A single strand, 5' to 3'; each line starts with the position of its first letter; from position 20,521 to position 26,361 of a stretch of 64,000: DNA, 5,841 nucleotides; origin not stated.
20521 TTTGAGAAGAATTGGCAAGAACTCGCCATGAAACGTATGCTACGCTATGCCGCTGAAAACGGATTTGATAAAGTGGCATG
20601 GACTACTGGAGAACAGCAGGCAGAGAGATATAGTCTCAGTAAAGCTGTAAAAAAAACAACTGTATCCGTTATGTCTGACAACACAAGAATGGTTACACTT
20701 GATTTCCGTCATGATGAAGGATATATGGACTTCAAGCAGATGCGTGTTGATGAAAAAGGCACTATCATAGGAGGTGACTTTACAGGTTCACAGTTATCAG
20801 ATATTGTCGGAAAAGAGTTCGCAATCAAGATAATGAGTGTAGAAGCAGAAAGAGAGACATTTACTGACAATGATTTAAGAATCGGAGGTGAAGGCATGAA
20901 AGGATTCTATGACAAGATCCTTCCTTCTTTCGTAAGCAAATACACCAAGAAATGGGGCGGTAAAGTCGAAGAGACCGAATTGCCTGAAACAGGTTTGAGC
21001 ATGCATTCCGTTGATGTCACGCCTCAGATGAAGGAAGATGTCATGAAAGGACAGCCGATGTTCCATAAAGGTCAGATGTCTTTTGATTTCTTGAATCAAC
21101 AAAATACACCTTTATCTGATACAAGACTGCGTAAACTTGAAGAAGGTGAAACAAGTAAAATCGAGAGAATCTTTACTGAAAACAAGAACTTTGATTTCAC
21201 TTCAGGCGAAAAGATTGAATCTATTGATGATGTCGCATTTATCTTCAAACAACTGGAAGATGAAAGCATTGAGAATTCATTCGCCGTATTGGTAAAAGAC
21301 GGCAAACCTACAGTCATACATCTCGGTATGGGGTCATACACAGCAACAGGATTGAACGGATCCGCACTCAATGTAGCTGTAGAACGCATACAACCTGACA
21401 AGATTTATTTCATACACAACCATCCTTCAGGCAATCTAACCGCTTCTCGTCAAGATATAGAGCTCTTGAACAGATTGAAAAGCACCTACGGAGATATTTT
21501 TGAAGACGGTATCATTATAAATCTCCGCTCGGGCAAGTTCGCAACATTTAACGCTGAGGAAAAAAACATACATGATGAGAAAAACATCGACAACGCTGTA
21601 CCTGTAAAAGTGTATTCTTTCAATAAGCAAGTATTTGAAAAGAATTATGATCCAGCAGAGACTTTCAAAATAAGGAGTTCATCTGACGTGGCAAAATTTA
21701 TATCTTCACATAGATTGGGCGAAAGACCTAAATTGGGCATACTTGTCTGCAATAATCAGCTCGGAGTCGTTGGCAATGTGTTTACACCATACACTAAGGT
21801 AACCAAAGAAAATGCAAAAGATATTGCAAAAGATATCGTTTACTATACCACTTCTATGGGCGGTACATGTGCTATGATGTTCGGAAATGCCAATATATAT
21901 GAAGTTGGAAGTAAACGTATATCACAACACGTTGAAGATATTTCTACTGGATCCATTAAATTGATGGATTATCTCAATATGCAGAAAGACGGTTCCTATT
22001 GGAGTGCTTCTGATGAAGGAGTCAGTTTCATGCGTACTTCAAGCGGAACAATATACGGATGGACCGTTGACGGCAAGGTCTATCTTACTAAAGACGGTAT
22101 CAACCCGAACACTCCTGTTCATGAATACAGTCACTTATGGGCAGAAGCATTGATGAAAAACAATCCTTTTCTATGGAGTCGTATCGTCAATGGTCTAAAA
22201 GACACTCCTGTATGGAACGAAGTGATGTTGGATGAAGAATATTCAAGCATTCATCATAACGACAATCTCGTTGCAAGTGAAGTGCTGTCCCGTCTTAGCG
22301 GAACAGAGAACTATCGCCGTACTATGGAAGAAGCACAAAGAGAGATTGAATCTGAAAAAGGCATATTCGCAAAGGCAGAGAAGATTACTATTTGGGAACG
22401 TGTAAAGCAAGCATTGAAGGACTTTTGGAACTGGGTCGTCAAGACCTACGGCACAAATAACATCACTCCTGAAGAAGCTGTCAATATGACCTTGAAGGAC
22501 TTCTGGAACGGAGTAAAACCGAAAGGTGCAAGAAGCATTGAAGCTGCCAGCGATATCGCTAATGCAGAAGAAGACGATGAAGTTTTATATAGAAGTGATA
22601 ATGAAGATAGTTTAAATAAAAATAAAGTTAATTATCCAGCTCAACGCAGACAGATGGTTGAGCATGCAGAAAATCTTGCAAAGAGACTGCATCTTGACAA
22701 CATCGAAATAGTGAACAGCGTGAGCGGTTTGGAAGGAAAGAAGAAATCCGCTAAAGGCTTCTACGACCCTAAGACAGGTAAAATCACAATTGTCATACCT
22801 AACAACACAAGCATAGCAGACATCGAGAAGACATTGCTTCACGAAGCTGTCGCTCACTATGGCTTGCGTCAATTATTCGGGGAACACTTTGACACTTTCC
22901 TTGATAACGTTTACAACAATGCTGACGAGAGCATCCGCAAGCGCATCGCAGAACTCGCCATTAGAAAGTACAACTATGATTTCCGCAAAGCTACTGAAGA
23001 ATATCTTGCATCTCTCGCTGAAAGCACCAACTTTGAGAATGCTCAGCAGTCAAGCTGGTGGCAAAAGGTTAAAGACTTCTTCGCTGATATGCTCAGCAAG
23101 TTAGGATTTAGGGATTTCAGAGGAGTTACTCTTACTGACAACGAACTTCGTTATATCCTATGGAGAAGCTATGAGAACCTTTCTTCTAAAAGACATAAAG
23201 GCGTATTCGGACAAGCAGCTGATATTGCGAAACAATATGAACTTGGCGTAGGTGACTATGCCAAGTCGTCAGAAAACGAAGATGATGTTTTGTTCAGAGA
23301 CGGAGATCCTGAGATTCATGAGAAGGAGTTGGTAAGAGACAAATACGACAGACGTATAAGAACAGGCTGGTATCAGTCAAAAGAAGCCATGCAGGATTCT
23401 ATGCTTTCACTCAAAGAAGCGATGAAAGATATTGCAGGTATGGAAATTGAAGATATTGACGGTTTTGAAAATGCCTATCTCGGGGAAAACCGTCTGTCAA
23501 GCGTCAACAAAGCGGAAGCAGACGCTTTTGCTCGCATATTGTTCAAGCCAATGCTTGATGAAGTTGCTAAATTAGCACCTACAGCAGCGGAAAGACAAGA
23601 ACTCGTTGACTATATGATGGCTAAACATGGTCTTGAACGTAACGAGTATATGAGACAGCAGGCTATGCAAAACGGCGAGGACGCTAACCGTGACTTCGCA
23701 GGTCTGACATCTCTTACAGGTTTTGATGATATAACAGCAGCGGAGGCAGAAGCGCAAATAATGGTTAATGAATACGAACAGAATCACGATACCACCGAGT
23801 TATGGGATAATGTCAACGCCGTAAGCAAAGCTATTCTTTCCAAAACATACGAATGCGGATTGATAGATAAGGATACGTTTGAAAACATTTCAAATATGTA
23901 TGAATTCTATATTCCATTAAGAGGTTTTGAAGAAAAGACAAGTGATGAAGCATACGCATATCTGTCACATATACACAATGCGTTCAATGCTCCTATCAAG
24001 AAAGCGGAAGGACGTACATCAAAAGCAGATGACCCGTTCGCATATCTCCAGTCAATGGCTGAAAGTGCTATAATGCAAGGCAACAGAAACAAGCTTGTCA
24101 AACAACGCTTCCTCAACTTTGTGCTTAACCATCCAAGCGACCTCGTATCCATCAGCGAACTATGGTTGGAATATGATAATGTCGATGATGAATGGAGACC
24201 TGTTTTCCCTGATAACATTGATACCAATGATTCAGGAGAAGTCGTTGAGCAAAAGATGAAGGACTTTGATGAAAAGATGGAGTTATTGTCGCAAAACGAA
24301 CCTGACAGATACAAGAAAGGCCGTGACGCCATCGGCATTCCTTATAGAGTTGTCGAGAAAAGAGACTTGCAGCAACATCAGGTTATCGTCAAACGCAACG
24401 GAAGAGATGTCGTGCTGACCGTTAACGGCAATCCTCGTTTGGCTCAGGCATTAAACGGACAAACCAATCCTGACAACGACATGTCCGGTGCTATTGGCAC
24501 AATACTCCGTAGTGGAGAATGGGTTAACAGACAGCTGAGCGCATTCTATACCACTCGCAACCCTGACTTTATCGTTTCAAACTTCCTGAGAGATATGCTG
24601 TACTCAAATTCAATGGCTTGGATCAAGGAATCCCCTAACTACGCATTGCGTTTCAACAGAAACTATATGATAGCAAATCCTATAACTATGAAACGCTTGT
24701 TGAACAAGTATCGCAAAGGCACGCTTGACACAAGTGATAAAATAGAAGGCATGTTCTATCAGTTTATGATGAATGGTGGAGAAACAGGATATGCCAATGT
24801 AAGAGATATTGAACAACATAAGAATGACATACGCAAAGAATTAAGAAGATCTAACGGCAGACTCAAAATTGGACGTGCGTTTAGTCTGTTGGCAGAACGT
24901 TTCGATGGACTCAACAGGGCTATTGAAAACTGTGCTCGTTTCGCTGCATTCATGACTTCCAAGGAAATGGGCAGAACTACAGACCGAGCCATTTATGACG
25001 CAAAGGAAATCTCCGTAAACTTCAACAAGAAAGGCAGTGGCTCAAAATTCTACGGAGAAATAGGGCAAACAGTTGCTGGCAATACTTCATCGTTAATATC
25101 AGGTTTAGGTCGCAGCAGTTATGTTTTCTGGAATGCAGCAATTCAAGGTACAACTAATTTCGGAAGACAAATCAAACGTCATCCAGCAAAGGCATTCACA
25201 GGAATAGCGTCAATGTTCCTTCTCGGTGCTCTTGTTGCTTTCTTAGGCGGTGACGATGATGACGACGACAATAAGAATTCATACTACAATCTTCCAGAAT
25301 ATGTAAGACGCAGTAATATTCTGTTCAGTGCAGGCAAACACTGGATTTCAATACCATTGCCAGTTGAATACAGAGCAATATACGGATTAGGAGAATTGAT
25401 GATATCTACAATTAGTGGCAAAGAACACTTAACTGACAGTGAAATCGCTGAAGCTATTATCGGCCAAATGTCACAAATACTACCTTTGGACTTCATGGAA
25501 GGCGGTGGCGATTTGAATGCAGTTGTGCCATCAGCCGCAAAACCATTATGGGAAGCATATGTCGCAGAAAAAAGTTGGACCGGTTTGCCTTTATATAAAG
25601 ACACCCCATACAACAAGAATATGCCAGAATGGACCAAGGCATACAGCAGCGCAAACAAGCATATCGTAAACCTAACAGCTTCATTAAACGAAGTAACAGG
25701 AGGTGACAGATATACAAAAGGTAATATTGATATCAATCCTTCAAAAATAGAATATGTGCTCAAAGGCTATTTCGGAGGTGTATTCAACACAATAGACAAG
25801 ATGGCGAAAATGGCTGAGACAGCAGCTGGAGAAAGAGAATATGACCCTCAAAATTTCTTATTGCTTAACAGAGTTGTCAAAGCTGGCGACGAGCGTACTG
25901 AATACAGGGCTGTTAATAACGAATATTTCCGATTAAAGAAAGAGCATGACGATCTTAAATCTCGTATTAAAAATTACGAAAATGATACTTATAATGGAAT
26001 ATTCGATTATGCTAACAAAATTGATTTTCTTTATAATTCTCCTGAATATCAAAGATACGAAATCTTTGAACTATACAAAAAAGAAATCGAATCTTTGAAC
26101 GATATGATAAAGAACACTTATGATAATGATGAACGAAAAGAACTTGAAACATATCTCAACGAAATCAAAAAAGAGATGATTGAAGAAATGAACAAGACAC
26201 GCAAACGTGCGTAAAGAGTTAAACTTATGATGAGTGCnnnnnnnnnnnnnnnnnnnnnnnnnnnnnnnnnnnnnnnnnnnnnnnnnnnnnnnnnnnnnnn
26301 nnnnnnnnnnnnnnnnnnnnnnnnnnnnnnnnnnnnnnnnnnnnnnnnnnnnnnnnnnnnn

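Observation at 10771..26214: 5147-aa polyvalent multi-effector protein encoded next to the portal gene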

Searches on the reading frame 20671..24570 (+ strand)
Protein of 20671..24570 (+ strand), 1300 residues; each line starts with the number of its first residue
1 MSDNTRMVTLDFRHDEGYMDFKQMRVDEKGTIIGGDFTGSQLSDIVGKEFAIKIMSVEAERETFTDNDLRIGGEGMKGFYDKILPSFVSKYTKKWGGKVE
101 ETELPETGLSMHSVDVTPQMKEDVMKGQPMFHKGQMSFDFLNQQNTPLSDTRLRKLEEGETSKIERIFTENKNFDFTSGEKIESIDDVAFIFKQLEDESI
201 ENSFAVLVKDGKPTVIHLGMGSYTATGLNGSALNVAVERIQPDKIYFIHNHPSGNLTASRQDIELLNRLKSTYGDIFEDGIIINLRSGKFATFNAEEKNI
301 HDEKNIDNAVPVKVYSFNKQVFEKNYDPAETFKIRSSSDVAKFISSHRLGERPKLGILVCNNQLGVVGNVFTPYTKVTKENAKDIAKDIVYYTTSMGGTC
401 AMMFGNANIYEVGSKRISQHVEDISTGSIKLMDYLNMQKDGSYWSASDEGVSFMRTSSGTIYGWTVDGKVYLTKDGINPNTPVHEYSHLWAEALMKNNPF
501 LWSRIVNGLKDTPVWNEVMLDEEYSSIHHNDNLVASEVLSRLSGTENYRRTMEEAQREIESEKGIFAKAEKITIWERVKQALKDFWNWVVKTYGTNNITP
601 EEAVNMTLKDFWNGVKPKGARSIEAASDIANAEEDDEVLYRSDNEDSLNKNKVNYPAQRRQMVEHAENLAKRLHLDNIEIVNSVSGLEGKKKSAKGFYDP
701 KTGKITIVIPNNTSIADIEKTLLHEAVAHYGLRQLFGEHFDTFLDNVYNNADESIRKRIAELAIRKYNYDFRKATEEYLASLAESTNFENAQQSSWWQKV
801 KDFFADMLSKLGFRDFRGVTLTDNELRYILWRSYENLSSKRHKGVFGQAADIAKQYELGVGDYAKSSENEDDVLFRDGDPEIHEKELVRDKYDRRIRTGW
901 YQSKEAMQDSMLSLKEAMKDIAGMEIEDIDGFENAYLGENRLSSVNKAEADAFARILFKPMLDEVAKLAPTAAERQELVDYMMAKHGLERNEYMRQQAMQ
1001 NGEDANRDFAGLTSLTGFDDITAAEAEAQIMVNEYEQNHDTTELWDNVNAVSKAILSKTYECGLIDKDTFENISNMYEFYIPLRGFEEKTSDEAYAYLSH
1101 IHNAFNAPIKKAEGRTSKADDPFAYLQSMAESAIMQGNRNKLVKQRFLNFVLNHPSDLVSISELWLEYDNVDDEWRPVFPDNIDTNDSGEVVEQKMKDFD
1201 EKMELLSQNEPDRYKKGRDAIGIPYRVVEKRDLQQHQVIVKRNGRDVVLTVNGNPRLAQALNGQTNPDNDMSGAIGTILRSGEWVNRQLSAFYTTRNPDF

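Call 4: search_protein_families(library=pfam, proteins=[window:20671-24570:+], max_evalue=0.1)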
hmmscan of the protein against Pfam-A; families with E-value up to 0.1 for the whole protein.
window:20671-24570:+ (1300 aa): 2 families
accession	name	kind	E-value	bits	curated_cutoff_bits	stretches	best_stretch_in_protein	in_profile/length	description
PF04002.20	RadC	-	1.9e-06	28.3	22.1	1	187-272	6-94/121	RadC-like JAB domain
PF02234.24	CDI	-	0.061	13.9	25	0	757-773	20-36/49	Cyclin-dependent kinase inhibitor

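Call 5: search_protein_families(library=phrogs, proteins=[window:20671-24570:+], max_evalue=0.01)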
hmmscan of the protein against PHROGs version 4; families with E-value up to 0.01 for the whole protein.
window:20671-24570:+ (1300 aa): 2 families
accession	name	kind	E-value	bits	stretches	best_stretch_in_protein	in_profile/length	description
phrog_14770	-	unknown function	8.6e-245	816.8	1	632-1300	2245-2893/3427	-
phrog_10276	-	DNA, RNA and nucleotide metabolism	0.0085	17.1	0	246-271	99-124/153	DNA repair protein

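Call 37: search_protein_families(library=ncbifam, proteins=[window:20671-24570:+], max_evalue=0.1)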
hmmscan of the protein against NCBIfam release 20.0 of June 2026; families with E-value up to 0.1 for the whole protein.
window:20671-24570:+ (1300 aa): 2 families
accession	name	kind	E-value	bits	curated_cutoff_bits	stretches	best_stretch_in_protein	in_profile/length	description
NF000642.1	PRK00024.1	equivalog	3.4e-06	26.9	180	1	176-272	85-184/212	RadC family protein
TIGR00608.1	radc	subfamily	0.0013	18.5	133.85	1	188-271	103-189/218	RadC family protein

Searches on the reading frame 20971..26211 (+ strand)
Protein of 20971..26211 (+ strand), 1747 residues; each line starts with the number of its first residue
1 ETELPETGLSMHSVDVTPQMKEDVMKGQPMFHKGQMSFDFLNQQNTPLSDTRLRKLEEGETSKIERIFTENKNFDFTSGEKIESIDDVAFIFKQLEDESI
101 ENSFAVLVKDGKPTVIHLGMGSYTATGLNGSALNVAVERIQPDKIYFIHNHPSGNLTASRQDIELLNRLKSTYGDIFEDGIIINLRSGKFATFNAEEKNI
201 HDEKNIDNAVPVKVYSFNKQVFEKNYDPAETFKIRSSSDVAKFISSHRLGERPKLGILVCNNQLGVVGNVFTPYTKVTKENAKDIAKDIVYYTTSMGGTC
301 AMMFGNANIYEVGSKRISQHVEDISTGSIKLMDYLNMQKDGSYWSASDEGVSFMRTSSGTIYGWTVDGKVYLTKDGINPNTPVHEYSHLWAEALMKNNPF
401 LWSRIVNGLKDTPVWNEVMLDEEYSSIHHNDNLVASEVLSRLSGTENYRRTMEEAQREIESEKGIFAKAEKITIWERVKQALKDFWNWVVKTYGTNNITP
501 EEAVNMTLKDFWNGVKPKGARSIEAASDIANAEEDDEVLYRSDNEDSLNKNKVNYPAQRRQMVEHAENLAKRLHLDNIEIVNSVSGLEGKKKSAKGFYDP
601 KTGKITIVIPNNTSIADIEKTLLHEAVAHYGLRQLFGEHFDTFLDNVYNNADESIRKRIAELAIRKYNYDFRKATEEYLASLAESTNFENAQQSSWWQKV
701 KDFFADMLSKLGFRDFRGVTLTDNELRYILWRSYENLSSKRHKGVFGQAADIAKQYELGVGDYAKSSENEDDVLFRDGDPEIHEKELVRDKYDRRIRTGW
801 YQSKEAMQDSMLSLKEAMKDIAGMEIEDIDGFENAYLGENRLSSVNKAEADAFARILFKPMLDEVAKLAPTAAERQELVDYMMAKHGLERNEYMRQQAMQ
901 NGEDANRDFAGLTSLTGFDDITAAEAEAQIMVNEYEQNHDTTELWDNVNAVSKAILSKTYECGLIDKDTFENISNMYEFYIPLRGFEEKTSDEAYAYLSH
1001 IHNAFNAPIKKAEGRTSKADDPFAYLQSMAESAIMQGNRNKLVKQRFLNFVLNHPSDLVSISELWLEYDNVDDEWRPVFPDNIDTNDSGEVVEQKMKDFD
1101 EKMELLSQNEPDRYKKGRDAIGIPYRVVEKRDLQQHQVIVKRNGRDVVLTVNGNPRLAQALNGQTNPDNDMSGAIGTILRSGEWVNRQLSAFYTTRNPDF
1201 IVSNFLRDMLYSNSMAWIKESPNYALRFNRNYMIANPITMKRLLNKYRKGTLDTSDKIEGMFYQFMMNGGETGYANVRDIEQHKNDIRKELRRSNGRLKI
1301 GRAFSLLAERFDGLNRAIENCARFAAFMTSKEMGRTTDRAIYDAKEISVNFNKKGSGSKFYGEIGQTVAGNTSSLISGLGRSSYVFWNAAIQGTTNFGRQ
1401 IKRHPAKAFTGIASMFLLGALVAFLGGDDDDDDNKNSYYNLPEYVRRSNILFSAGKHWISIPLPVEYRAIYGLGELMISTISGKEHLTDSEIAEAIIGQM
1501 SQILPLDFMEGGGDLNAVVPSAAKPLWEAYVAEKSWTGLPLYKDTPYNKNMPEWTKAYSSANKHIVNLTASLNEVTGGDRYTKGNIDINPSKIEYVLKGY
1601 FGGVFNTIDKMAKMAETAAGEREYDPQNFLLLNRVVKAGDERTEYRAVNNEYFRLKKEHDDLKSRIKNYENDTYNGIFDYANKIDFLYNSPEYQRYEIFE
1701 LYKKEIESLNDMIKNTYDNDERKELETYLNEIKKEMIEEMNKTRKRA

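Call 27: search_solved_structures(query=window:20971-26211:+, max_evalue=1)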
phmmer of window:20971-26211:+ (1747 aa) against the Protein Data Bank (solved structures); distinct sequences matched with E-value up to 1: 2.
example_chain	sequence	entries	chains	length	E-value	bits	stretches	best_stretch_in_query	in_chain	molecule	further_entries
2qlc_A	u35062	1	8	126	0.0073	17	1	89-183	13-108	DNA repair protein radC homolog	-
2egv_A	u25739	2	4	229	0.27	11.9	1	455-524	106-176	UPF0088 protein aq_165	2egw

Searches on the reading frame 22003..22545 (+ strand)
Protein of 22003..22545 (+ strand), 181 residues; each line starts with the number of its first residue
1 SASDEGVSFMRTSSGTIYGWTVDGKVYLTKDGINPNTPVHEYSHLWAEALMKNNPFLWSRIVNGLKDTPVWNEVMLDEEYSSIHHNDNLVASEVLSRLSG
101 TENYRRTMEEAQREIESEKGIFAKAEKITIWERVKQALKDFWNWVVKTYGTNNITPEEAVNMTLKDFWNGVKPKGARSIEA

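Call 81: search_solved_structures(query=A4, max_evalue=1)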
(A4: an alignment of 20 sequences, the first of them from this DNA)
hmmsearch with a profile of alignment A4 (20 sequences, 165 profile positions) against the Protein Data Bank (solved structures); distinct sequences matched with E-value up to 1: 5.
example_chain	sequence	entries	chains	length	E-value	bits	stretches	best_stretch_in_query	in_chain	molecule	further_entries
6gwc_C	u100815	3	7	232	0.14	15.1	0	70-114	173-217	iE5 ALPHAREP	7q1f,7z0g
2k7r_A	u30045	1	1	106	0.38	13.7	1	89-156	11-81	Primosomal protein dnaI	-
5i69_A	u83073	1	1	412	0.65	13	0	109-161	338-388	Maltose-binding periplasmic protein,Tightly bound bacterial magnetic particle protein,Malt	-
5e7u_A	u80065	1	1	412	0.65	13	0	109-161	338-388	Maltose-binding periplasmic protein,Tightly bound bacterial magnetic particle protein,Malt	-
6mf9_A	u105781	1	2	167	0.77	12.8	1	22-77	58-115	ZnKn (C2HC)+Athook+bromo domain protein, Taf250, transcription initiation factor IID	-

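Call 82: search_protein_families(library=pfam, alignment_id=A4, max_evalue=0.1)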
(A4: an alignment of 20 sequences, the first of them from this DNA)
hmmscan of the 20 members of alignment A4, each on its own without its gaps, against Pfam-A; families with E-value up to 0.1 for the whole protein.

A. member 1, seq(181 aa): 2 families
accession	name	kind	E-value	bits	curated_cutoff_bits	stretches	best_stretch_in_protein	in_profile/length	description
PF05712.18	MRG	-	0.059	13.2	22.8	1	117-176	9-69/190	MRG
PF25423.1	DUF7893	-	0.069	13.8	27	0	139-169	29-59/90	Domain of unknown function (DUF7893)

B. families by the number of members that match (of 20 scanned): 13 families
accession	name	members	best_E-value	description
PF17258.7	DUF5324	1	0.0075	Family of unknown function (DUF5324)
PF24100.1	DUF7381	1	0.011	Domain of unknown function (DUF7381)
PF23375.1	DUF7094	1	0.029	Family of unknown function (DUF7094)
PF22707.2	S1CSD-TOTE-2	1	0.034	S1/CSD-like domain 2 of the TOTE conflict systems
PF02192.22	PI3K_p85B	1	0.054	PI3-kinase family, p85-binding domain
PF13170.11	DUF4003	1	0.055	Protein of unknown function (DUF4003)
PF05712.18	MRG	1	0.059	MRG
PF25423.1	DUF7893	1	0.069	Domain of unknown function (DUF7893)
PF10263.15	SprT-like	1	0.069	SprT-like family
PF03237.21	Terminase_6N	1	0.078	Terminase large subunit, T4likevirus-type, N-terminal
PF05893.19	LuxC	1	0.08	Acyl-CoA reductase (LuxC)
PF22568.1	Tet_C_40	1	0.086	Tetracyclin repressor-like, C-terminal domain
PF18277.6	AbrB_C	1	0.092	AbrB C-terminal domain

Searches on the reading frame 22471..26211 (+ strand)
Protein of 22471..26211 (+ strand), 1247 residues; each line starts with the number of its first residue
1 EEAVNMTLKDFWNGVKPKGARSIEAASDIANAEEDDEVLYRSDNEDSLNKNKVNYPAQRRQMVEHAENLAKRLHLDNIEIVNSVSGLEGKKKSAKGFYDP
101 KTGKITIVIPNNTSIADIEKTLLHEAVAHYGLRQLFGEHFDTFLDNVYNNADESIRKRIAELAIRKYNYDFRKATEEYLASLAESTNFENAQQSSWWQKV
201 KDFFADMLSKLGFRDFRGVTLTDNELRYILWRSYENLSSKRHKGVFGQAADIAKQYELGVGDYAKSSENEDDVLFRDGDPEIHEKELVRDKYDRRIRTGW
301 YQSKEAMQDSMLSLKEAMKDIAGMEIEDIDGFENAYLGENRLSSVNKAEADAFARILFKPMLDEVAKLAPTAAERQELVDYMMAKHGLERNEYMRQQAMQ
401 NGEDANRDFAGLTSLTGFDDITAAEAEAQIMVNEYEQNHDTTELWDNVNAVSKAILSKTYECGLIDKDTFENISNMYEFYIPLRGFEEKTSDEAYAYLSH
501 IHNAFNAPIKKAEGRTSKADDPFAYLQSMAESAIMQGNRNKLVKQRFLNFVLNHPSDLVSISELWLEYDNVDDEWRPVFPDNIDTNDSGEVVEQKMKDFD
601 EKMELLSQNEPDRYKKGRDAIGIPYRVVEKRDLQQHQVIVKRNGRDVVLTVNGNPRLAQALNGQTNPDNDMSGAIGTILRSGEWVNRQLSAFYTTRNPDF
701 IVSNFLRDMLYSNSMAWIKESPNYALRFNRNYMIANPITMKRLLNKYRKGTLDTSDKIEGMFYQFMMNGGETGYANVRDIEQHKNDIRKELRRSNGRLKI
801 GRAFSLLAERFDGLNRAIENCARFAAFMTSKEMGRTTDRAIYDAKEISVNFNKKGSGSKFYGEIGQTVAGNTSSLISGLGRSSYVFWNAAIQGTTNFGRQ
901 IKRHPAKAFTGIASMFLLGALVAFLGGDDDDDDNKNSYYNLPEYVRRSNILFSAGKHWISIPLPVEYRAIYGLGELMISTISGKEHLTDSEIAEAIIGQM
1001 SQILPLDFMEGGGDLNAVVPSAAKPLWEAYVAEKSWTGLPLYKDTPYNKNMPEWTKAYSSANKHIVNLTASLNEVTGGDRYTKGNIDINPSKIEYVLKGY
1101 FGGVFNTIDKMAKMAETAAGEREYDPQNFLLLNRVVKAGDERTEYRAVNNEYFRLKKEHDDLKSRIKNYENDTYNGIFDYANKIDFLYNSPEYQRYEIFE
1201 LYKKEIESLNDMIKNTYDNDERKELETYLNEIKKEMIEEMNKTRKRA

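Call 67: search_dna_similar(query=window:22471-26211:+, collection=plasmids, mode=protein, max_rows=10)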
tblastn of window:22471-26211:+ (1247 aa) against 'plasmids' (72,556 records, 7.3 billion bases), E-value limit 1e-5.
Records with a match: 8; places in all: 9; records where one place covers at least 80% of the query: 1.
Best place of each record, by identity: <60% 8.
By first word of the organism name: Escherichia 3; Parabacteroides 1; Endozoicomonas 1; Comamonas 1; Bacteroides 1; Alistipes 1.
By predicted mobility (MOB-suite, as given by PLSDB): non-mobilizable 7; mobilizable 1.
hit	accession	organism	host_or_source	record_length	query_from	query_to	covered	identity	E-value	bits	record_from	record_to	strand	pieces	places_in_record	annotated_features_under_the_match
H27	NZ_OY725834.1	Parabacteroides distasonis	-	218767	68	1228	92%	32.9%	2e-87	545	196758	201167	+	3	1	LPD38 domain-containing protein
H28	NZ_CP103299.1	Endozoicomonas gorgoniicola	pure culture,Plexaura sp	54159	368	1217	68%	23.1%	9e-34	150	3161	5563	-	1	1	LPD38 domain-containing protein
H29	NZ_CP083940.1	Comamonas thiooxydans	single cell,American Alligator's water ...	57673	414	1135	58%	23.6%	4e-25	122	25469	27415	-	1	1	LPD38 domain-containing protein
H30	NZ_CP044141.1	Escherichia coli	-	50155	307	998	55%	23.8%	3e-19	102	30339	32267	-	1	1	none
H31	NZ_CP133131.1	Escherichia coli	-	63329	307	998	55%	23.8%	3e-19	102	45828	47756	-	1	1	LPD38 domain-containing protein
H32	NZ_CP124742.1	Escherichia coli O157:H7 str. EDL933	Homo sapiens,feces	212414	307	998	55%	23.8%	3e-19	102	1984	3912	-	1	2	LPD38 domain-containing protein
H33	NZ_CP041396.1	Bacteroides ovatus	Homo sapiens,cell culture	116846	59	235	14%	40.1%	1e-25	123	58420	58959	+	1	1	LPD23 domain-containing protein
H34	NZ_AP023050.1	Alistipes indistinctus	Homo sapiens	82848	60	237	14%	33.9%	7e-18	98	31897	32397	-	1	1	LPD5 domain-containing protein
